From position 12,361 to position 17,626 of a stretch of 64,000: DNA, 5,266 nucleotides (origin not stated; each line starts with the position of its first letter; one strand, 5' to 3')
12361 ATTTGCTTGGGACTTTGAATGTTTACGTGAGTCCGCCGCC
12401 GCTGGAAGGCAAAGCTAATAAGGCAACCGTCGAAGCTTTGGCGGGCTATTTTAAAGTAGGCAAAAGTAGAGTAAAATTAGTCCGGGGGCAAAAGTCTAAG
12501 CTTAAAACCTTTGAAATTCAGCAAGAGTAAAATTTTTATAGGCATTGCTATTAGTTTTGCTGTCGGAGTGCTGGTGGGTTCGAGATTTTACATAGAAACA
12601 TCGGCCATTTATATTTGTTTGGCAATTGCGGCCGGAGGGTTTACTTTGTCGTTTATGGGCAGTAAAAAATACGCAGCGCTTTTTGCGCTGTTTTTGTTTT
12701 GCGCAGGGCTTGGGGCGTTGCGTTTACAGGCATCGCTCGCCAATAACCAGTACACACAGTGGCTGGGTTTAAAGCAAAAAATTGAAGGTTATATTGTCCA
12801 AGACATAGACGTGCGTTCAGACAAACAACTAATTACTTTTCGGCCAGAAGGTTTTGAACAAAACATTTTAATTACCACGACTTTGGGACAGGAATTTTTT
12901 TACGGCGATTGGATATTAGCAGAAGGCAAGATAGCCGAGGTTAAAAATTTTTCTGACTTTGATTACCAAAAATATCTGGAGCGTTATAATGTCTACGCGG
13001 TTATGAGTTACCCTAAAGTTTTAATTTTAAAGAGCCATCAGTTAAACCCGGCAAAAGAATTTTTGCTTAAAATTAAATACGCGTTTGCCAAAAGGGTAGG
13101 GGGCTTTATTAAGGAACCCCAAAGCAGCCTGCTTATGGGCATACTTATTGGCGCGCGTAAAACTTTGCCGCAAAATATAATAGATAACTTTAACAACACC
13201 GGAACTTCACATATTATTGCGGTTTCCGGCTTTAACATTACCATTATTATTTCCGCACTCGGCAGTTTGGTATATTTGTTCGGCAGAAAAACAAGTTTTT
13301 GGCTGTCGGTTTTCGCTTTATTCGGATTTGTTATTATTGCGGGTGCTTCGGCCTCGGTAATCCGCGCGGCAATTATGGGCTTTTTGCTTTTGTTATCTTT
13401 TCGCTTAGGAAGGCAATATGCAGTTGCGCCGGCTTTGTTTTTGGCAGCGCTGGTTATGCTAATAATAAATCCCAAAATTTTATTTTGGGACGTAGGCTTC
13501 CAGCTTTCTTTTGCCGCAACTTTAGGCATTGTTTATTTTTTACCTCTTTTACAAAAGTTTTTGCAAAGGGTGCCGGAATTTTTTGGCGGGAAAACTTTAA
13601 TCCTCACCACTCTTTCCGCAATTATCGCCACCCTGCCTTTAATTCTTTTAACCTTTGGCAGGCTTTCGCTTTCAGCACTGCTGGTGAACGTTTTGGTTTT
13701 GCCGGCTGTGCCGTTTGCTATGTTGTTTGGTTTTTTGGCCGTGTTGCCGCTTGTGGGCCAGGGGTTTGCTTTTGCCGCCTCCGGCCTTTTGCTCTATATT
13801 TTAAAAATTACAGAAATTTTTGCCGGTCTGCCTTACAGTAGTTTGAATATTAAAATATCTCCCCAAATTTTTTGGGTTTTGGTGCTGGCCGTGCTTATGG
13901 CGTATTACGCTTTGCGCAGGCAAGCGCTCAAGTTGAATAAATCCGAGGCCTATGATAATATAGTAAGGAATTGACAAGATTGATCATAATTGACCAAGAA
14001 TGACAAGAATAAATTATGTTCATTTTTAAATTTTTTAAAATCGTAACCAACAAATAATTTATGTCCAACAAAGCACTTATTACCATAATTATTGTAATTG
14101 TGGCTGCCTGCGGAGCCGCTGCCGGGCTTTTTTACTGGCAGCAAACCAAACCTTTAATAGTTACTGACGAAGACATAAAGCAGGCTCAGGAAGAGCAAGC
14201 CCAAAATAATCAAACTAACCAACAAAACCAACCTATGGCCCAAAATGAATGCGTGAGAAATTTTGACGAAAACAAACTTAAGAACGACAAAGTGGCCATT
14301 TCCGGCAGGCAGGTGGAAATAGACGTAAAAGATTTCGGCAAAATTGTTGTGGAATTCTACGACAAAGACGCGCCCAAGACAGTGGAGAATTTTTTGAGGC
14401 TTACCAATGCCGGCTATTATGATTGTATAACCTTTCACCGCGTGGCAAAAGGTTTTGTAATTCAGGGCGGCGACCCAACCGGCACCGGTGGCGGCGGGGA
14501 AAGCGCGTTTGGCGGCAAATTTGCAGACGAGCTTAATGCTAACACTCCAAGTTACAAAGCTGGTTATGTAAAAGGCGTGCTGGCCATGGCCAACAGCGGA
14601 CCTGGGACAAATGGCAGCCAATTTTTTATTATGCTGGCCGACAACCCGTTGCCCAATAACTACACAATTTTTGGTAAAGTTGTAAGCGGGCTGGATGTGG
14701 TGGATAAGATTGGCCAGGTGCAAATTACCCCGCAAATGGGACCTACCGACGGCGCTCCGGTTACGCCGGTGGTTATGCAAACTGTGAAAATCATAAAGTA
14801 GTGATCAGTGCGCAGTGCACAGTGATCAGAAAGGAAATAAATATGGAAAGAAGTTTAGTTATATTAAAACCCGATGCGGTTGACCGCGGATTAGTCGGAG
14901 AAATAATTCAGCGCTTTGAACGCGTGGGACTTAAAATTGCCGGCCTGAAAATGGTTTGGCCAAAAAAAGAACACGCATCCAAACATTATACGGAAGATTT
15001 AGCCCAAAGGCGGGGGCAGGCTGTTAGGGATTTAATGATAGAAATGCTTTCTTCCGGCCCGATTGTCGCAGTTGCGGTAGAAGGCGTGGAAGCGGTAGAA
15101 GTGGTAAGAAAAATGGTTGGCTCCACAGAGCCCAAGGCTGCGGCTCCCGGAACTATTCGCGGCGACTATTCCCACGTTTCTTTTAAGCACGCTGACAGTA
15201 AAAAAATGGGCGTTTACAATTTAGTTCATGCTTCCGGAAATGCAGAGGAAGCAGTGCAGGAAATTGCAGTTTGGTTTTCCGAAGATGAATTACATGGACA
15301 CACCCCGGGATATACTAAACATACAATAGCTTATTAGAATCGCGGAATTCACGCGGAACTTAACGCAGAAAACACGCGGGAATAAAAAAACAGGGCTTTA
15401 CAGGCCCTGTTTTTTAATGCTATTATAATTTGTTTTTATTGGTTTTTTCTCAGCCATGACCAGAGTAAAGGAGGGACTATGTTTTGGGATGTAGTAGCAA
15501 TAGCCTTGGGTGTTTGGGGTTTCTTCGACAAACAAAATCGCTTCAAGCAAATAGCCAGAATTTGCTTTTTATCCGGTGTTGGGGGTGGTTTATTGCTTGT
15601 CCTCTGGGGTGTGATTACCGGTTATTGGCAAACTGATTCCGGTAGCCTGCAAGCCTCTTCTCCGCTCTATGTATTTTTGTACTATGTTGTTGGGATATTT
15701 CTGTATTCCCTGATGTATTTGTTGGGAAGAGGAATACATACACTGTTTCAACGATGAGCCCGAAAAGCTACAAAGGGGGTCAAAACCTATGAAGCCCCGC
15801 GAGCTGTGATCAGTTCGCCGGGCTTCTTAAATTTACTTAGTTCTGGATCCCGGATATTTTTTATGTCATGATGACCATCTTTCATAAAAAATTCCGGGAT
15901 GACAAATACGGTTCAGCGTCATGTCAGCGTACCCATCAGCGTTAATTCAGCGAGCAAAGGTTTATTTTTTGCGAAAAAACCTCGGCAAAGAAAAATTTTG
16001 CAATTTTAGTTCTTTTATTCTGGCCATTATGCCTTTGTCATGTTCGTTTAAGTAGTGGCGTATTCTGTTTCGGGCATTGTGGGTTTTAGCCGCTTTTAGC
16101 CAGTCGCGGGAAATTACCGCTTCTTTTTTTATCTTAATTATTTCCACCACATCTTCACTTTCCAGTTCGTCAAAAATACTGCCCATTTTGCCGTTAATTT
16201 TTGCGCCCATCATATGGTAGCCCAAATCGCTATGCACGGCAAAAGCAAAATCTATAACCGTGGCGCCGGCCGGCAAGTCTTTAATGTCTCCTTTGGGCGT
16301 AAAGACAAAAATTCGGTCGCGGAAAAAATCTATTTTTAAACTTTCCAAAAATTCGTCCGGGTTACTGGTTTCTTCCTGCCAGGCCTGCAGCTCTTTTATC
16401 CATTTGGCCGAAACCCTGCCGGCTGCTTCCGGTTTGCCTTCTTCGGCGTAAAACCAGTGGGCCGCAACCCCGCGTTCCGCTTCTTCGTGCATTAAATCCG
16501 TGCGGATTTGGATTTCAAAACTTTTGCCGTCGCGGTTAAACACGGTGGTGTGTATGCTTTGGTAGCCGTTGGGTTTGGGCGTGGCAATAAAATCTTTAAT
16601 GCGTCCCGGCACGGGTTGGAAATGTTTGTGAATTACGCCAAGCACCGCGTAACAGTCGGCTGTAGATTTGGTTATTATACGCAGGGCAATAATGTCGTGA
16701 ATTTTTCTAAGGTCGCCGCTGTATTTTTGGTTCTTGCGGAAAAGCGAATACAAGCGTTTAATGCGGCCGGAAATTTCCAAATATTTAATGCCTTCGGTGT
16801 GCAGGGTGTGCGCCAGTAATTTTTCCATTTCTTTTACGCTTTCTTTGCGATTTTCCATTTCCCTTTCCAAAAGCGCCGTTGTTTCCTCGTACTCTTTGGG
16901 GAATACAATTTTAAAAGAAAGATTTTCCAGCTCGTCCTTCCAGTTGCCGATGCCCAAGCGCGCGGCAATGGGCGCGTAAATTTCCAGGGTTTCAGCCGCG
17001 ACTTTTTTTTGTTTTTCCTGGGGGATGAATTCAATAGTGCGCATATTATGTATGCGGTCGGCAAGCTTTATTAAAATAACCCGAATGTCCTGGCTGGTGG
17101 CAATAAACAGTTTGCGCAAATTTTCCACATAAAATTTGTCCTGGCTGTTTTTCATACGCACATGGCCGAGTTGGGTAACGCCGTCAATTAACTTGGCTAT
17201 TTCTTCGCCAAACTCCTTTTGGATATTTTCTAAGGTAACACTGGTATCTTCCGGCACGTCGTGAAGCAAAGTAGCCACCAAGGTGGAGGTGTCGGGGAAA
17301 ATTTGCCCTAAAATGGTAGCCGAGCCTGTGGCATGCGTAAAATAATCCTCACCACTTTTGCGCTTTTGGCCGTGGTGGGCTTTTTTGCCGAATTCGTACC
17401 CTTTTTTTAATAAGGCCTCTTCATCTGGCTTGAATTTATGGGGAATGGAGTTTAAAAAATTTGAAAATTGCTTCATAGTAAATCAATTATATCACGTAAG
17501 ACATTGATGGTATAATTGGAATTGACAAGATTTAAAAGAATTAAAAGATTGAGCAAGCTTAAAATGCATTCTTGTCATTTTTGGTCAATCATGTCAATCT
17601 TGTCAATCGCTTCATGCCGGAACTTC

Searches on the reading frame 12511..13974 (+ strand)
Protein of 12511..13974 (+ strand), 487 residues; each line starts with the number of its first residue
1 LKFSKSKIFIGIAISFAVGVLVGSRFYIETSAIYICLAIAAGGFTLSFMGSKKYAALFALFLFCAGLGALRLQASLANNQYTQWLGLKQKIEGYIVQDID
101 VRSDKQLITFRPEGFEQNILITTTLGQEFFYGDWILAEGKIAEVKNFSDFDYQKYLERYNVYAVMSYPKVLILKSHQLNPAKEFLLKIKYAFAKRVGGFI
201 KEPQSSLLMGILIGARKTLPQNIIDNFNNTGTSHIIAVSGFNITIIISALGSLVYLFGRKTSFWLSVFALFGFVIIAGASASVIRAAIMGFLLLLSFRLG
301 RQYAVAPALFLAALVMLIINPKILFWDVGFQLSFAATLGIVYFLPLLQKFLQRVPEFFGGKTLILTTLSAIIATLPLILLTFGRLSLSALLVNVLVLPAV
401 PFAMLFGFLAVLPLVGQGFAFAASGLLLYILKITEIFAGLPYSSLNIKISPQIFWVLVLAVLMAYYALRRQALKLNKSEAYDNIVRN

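Call 8: search_protein_families(library=pfam, proteins=[window:12511-13974:+], max_evalue=0.00001)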
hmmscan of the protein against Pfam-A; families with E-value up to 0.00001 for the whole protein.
window:12511-13974:+ (487 aa): 2 families
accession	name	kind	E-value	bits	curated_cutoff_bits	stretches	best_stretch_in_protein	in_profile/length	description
PF03772.21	Competence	-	4e-47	161.3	23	1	212-468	2-266/270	Competence protein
PF13567.11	DUF4131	-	9.1e-14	51.9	31.6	1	32-168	7-160/165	Domain of unknown function (DUF4131)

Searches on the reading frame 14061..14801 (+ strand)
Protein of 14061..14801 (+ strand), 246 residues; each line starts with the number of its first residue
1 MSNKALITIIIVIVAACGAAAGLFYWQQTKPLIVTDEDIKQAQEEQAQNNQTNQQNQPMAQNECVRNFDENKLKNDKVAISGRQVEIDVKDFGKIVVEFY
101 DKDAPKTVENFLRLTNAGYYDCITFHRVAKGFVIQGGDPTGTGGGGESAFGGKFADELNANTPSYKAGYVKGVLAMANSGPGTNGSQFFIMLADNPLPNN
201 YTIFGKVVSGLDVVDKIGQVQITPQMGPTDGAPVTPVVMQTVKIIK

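Call 54: search_protein_families(library=pfam, proteins=[window:14061-14801:+], max_evalue=0.0001)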
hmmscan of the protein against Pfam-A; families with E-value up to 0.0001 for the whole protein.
window:14061-14801:+ (246 aa): 1 family
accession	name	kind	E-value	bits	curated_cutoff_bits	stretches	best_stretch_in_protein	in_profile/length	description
PF00160.26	Pro_isomerase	-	2.8e-42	145.1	21.7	1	85-242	2-157/159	Cyclophilin type peptidyl-prolyl cis-trans isomerase/CLD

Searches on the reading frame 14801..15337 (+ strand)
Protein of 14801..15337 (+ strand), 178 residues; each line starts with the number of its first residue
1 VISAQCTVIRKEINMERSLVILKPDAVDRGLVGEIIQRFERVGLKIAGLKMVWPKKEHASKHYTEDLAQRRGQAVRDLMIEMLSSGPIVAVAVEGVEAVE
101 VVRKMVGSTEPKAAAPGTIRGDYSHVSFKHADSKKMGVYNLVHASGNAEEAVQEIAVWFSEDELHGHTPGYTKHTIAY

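Call 60: search_protein_families(library=pfam, proteins=[window:14801-15337:+], max_evalue=1)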
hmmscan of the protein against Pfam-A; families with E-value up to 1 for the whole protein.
window:14801-15337:+ (178 aa): 1 family
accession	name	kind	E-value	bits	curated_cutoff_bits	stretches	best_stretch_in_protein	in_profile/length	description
PF00334.24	NDK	-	3.4e-41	140.7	27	1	16-163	1-134/135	Nucleoside diphosphate kinase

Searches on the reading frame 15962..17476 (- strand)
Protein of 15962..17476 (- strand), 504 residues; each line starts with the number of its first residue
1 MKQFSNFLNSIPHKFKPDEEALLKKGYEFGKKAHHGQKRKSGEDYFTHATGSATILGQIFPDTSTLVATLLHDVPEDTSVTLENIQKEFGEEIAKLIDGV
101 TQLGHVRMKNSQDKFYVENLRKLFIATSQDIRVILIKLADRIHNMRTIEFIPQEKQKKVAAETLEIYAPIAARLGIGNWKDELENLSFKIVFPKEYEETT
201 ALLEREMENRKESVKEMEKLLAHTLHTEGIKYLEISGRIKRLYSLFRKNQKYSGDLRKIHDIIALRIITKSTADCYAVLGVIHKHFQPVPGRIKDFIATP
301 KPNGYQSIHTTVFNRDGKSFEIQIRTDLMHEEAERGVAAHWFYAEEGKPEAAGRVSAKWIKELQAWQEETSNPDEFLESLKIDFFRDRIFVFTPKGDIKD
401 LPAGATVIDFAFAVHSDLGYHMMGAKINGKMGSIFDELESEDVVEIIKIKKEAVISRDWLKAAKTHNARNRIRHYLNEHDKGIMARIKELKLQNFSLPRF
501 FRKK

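Call 8: search_protein_families(library=pfam, proteins=[window:15962-17476:-], max_evalue=0.00001)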
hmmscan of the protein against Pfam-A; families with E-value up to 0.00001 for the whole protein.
window:15962-17476:- (504 aa): 4 families
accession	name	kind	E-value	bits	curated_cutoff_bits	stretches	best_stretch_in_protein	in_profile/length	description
PF13328.12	HD_4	-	1.4e-46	158.5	27.2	1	28-176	3-155/156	HD domain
PF04607.23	RelA_SpoT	-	2.2e-37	128.2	27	1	237-347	1-112/113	Region found in RelA / SpoT proteins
PF02824.27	TGS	-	3.7e-19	68.9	22.2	1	389-448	1-60/60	TGS domain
PF01966.28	HD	-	2e-08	34.9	22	1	45-145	1-116/116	HD domain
